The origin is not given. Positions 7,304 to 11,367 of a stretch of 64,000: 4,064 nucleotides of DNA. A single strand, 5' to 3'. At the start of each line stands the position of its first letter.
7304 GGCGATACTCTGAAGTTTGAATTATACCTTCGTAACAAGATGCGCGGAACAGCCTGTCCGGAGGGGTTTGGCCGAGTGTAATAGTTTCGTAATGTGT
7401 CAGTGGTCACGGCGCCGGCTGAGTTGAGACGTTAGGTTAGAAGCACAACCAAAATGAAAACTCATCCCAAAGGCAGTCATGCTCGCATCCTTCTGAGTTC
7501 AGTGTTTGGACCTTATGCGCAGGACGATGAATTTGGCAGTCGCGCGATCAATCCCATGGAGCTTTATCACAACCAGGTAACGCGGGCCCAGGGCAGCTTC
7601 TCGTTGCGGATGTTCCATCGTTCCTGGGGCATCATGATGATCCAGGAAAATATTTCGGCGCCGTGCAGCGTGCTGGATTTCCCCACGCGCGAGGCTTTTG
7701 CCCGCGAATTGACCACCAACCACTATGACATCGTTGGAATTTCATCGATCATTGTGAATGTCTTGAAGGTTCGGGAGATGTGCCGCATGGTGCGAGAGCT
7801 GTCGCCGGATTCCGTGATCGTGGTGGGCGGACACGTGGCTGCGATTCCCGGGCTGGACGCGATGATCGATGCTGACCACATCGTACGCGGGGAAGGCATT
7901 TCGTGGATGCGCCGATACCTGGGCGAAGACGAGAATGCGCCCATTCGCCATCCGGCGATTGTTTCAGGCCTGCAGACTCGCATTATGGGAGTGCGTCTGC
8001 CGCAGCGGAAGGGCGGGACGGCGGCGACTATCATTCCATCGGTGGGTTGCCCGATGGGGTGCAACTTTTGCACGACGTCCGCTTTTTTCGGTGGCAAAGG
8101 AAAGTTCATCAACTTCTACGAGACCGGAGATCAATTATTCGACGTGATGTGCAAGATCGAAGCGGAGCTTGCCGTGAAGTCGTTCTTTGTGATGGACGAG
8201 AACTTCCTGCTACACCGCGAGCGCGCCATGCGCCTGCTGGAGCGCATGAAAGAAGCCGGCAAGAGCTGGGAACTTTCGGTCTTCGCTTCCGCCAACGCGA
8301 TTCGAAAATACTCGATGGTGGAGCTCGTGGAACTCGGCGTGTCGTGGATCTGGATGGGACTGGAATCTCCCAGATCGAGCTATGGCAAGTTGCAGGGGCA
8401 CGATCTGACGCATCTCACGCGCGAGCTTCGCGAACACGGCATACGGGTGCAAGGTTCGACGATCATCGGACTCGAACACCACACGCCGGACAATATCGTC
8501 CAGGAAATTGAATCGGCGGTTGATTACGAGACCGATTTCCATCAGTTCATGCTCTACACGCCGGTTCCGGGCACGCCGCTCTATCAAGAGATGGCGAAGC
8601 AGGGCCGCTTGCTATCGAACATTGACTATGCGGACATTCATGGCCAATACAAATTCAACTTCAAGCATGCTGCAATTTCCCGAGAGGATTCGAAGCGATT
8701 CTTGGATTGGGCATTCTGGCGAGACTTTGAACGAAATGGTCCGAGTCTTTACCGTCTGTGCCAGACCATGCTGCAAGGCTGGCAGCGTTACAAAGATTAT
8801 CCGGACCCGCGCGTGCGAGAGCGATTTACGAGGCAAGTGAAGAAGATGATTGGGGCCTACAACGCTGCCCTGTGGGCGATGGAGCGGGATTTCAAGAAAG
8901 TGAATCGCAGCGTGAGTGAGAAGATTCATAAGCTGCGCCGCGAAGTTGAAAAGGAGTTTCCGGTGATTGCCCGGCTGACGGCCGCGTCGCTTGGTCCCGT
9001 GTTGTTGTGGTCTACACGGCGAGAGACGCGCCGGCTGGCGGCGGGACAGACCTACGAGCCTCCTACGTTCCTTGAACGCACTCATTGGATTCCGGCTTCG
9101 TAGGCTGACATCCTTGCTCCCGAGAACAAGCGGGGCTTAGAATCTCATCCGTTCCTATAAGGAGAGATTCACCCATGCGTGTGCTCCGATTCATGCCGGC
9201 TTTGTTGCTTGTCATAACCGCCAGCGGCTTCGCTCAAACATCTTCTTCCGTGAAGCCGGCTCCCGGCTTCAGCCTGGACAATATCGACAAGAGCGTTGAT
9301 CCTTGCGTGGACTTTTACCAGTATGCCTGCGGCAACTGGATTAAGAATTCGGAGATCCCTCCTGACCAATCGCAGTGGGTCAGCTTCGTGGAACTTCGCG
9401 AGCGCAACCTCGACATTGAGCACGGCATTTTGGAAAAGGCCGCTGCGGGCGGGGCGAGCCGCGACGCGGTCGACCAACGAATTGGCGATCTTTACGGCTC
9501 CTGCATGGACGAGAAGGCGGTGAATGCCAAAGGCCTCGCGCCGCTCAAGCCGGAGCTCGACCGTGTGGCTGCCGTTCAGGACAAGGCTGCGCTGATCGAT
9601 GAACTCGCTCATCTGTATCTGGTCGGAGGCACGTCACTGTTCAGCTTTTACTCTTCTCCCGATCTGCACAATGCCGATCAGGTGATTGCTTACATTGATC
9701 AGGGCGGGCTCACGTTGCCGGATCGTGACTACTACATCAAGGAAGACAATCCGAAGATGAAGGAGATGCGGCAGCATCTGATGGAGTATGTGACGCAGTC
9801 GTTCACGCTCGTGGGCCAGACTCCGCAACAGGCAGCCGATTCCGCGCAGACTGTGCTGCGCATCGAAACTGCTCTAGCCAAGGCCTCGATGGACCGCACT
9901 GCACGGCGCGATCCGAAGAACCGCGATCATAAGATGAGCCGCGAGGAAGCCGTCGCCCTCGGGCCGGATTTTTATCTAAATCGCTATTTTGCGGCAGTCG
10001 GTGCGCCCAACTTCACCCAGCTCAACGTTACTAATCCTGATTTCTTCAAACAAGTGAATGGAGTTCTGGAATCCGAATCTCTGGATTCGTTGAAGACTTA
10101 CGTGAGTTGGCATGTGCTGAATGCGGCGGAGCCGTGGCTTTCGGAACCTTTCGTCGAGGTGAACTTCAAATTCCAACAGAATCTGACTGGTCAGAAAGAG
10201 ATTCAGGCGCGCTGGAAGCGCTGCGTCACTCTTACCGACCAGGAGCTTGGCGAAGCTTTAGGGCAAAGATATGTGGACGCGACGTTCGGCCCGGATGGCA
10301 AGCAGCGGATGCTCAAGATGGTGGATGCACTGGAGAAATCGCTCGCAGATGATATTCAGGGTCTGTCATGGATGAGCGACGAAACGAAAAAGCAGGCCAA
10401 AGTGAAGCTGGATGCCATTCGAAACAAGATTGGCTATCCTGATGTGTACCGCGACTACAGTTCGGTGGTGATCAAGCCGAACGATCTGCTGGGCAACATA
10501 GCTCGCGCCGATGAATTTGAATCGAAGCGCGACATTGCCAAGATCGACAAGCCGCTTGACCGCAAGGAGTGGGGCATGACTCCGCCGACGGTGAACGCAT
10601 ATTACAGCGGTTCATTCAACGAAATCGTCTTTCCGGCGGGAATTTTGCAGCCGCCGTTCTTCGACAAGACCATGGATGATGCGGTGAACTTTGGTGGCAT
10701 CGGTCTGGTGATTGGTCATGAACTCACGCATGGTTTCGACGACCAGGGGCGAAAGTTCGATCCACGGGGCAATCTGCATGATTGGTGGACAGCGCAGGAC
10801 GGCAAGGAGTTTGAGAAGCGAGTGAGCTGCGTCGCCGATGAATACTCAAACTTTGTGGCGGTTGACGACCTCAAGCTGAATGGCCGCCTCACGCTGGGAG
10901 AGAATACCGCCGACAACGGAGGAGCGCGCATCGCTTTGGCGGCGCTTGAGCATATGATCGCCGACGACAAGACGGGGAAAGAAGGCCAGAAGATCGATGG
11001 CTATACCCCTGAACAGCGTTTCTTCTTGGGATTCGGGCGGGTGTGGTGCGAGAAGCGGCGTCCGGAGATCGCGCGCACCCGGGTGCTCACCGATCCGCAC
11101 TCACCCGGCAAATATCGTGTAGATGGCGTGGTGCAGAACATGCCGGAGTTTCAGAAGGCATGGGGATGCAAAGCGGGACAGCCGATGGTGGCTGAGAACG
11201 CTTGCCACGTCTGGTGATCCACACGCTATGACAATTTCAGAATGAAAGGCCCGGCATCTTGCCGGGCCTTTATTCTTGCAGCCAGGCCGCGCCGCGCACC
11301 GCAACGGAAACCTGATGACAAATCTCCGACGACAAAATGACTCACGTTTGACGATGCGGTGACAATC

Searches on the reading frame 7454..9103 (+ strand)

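Call 22: search_protein_families(library=ncbifam, proteins=[window:7454-9103:+], max_evalue=1e-10)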
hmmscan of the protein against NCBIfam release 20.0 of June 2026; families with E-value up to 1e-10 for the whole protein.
window:7454-9103:+ (549 aa): 4 families
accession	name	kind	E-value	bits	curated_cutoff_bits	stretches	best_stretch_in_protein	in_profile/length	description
TIGR02026.1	BchE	equivalog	4.8e-17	62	481.35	1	192-410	196-408/497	magnesium-protoporphyrin IX monomethyl ester anaerobic oxidative cyclase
TIGR03471.1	HpnJ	equivalog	1.8e-15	56.8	577.6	1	195-447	202-454/472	hopanoid biosynthesis associated radical SAM protein HpnJ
NF038361.1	rSAM_Sden_1168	equivalog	3.8e-12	45.6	575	0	186-384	278-477/560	Sden_1168 family B12-binding radical SAM P-methyltransferase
TIGR04479.1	bcpD_PhpK_rSAM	subfamily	7.4e-12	44.4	600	0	186-381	237-432/504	PhpK family radical SAM P-methyltransferase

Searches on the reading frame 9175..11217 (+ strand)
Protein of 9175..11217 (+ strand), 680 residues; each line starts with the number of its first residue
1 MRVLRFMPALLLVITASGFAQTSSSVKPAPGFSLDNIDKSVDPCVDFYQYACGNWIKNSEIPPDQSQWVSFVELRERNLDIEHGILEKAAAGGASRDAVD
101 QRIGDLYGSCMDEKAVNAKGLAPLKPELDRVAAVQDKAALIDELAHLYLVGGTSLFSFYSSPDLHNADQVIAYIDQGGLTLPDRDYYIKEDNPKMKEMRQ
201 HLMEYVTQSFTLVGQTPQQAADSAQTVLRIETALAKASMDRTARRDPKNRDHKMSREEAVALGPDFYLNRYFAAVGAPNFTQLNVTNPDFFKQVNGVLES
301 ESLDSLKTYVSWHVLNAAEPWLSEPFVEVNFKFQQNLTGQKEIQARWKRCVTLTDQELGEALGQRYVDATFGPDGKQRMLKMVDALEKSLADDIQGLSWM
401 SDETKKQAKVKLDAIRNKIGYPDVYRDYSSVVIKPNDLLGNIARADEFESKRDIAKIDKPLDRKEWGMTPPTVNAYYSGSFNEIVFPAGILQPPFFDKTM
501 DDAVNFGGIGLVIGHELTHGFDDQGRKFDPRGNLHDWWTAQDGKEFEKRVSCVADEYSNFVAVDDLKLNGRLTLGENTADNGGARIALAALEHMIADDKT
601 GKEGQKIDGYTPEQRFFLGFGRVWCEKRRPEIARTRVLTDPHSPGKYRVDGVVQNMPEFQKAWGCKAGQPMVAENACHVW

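Call 22: search_protein_families(library=ncbifam, proteins=[window:9175-11217:+], max_evalue=1e-10)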
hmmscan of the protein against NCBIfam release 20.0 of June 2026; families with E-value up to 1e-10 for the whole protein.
window:9175-11217:+ (680 aa): 1 family
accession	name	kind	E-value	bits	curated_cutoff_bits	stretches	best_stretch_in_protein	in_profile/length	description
NF052391.1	endpepPepOLacoc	equivalog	8.8e-81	272.5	1000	1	46-675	7-620/627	endopeptidase PepO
